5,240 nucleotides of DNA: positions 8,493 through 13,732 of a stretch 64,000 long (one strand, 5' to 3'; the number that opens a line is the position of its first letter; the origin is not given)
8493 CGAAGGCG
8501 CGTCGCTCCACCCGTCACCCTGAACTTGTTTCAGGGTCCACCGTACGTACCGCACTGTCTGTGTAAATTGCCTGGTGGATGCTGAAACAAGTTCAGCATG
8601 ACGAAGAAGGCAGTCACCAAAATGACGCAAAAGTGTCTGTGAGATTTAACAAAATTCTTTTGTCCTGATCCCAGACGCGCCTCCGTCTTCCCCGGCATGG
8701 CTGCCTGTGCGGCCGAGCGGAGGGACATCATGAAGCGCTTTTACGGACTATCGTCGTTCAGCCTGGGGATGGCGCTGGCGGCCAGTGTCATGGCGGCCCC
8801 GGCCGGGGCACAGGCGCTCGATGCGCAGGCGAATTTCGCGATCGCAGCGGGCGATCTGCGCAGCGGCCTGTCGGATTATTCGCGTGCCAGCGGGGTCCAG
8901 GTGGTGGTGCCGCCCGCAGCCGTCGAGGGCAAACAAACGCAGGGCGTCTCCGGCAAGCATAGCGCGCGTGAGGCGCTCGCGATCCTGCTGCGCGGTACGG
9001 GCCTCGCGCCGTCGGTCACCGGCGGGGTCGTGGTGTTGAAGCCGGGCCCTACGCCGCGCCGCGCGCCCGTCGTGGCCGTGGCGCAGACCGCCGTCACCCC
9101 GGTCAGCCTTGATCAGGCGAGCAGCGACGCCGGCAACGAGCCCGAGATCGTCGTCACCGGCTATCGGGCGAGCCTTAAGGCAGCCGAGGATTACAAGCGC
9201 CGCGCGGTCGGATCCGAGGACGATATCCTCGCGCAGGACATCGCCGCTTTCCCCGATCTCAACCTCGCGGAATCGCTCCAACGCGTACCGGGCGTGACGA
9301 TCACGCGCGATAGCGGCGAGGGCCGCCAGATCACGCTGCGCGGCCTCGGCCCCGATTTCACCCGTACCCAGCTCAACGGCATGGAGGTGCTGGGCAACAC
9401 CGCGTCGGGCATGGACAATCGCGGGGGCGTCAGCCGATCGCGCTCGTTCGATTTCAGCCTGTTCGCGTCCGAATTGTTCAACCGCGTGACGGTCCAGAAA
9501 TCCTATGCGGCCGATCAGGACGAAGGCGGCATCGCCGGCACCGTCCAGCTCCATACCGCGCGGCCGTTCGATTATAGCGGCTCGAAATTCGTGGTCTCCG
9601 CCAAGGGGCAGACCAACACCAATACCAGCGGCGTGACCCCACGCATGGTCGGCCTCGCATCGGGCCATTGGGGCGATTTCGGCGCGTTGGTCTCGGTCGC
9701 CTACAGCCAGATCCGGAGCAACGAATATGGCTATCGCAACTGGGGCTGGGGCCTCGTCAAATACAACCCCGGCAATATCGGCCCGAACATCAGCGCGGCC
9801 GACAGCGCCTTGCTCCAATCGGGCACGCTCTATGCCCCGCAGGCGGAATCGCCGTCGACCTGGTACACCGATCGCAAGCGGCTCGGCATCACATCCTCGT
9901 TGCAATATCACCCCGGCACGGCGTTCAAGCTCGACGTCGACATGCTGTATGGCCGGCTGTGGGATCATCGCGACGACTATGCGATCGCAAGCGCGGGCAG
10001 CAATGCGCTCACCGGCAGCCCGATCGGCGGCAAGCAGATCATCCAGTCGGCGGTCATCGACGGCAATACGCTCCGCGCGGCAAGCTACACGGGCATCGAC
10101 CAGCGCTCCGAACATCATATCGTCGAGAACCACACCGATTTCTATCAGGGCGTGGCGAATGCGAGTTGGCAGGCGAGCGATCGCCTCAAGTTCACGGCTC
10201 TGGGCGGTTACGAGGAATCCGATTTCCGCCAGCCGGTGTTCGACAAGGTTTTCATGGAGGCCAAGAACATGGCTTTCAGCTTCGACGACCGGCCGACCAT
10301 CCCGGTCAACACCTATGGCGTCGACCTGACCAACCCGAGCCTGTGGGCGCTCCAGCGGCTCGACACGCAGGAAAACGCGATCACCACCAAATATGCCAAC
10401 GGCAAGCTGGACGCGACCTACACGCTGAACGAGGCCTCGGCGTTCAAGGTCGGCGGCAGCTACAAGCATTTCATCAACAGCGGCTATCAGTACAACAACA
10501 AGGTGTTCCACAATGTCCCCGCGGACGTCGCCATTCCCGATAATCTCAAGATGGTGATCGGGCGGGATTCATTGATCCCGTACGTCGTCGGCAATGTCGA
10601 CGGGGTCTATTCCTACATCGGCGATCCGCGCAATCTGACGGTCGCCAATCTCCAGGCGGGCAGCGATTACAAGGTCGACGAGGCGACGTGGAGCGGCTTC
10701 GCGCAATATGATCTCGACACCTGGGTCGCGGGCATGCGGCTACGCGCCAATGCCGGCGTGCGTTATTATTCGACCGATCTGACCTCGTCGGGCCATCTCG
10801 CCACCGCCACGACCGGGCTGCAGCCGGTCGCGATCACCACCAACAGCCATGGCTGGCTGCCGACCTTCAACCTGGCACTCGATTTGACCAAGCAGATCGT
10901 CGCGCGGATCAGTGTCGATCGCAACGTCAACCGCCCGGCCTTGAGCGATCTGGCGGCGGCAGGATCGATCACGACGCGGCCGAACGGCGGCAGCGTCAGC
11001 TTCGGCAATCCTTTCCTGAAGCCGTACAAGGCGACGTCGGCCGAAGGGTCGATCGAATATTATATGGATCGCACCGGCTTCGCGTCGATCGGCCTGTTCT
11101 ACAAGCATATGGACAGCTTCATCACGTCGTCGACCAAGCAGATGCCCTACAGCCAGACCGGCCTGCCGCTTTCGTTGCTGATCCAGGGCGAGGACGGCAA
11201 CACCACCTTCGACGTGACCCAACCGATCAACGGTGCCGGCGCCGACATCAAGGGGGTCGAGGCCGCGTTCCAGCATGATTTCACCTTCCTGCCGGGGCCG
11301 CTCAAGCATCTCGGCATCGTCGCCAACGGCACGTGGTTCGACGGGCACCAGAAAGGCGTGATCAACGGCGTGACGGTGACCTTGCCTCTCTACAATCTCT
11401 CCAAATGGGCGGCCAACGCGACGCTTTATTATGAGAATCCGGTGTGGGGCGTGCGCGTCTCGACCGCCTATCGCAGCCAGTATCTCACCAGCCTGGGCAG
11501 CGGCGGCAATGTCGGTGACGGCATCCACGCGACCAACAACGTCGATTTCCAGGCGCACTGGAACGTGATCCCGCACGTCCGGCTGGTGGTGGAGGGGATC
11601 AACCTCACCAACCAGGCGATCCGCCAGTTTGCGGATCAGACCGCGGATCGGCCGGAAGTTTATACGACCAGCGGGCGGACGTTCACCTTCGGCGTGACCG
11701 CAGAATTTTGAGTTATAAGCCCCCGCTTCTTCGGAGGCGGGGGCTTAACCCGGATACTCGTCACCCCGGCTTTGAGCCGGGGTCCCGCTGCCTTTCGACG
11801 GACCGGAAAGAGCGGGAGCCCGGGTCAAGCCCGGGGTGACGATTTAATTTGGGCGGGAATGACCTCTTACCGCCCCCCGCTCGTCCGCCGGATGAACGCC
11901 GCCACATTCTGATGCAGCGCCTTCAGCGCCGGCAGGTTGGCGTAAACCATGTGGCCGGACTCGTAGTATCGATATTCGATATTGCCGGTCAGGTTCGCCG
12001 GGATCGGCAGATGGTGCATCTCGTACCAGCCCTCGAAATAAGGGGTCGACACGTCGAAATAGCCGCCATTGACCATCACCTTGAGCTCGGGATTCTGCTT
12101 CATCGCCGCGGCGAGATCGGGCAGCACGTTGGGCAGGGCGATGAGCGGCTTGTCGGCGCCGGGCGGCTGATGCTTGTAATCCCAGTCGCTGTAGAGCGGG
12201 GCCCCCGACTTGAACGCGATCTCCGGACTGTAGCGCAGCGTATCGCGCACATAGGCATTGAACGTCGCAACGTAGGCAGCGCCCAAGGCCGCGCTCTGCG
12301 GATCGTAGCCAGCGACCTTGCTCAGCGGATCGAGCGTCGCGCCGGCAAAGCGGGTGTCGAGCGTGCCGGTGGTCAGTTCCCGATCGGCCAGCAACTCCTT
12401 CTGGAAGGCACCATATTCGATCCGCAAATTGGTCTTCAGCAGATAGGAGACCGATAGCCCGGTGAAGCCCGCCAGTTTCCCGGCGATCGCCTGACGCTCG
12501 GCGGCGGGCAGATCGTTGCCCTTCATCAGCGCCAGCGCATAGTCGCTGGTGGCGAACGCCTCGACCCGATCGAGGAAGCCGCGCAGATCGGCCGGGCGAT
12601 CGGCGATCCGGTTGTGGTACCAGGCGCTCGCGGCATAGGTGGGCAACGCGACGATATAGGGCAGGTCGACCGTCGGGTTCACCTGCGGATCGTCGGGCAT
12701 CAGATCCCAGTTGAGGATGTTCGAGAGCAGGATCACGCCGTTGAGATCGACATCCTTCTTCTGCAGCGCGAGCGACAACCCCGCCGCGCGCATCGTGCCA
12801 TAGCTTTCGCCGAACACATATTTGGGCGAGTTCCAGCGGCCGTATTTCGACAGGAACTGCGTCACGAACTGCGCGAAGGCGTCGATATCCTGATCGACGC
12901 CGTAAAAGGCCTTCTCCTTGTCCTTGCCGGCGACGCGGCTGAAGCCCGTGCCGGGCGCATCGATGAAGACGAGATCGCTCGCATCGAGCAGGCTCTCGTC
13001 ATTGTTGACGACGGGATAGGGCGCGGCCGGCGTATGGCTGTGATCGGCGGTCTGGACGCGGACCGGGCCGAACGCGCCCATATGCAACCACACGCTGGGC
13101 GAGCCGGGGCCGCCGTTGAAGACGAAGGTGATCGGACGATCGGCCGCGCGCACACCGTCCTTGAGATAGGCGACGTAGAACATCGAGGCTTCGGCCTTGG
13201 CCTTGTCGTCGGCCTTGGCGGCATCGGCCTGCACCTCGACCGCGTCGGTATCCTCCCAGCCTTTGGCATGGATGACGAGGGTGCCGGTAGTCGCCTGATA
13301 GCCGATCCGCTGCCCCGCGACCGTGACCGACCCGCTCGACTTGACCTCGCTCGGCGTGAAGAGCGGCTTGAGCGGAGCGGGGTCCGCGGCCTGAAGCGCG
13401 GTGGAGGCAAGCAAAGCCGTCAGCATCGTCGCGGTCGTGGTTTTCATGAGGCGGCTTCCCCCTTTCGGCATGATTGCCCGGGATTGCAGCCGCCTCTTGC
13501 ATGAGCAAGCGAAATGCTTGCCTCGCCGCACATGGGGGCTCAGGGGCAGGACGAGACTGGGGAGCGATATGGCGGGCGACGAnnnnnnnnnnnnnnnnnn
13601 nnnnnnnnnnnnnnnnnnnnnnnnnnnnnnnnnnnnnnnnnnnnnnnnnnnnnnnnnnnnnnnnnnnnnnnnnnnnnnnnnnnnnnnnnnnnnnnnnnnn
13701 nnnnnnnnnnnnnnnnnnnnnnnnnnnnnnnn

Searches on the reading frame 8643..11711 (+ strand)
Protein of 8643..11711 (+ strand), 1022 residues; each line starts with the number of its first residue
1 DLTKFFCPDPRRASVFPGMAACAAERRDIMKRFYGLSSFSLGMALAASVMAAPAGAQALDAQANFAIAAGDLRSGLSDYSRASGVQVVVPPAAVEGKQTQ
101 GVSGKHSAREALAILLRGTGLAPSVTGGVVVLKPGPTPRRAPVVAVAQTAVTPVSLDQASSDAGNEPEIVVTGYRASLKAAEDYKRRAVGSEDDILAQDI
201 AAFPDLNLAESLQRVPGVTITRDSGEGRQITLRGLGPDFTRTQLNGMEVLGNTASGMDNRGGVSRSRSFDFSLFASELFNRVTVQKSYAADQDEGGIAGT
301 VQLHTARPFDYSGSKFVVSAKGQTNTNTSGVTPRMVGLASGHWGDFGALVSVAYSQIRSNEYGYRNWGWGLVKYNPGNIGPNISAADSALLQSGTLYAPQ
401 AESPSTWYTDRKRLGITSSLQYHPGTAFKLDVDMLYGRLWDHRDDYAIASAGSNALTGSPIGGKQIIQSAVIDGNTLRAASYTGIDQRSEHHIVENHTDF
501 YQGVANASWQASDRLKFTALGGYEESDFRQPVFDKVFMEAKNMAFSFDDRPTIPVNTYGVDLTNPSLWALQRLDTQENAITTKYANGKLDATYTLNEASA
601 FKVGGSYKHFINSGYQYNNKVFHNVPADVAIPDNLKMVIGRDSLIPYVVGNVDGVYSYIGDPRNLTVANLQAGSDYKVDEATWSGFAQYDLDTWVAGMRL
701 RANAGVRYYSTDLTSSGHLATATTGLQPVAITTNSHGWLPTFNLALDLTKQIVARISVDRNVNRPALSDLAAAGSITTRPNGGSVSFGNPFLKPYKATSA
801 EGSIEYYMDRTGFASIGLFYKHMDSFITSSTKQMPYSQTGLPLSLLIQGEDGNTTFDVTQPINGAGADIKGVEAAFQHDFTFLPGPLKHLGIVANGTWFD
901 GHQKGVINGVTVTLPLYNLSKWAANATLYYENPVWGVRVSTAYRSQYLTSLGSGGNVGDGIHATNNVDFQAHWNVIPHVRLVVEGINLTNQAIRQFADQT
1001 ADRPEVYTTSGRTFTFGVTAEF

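Call 7: search_protein_families(library=pfam, proteins=[window:8643-11711:+], max_evalue=0.001)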
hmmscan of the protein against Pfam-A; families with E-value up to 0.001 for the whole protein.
window:8643-11711:+ (1022 aa): 4 families
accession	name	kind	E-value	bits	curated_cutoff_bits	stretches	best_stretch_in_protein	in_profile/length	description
PF00593.30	TonB_dep_Rec_b-barrel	-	2.7e-30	107.1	27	1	559-988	38-436/436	TonB dependent receptor-like, beta-barrel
PF07715.20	Plug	-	6.7e-15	56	23.9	1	187-300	4-107/107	TonB-dependent Receptor Plug Domain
PF14905.12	OMP_b-brl_3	-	2.1e-12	47.3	27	1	662-950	94-341/408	Outer membrane protein beta-barrel family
PF07660.19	STN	-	7.5e-09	35.7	28.4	1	85-134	1-51/52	Secretin and TonB N terminus short domain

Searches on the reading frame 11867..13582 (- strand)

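Call 7: search_protein_families(library=pfam, proteins=[window:11867-13582:-], max_evalue=0.001)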
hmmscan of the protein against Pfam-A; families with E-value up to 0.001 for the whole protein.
window:11867-13582:- (571 aa): 1 family
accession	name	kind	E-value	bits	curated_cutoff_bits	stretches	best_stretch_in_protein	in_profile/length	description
PF00450.28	Peptidase_S10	-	2.9e-13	50.4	21.9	1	128-273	20-157/420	Serine carboxypeptidase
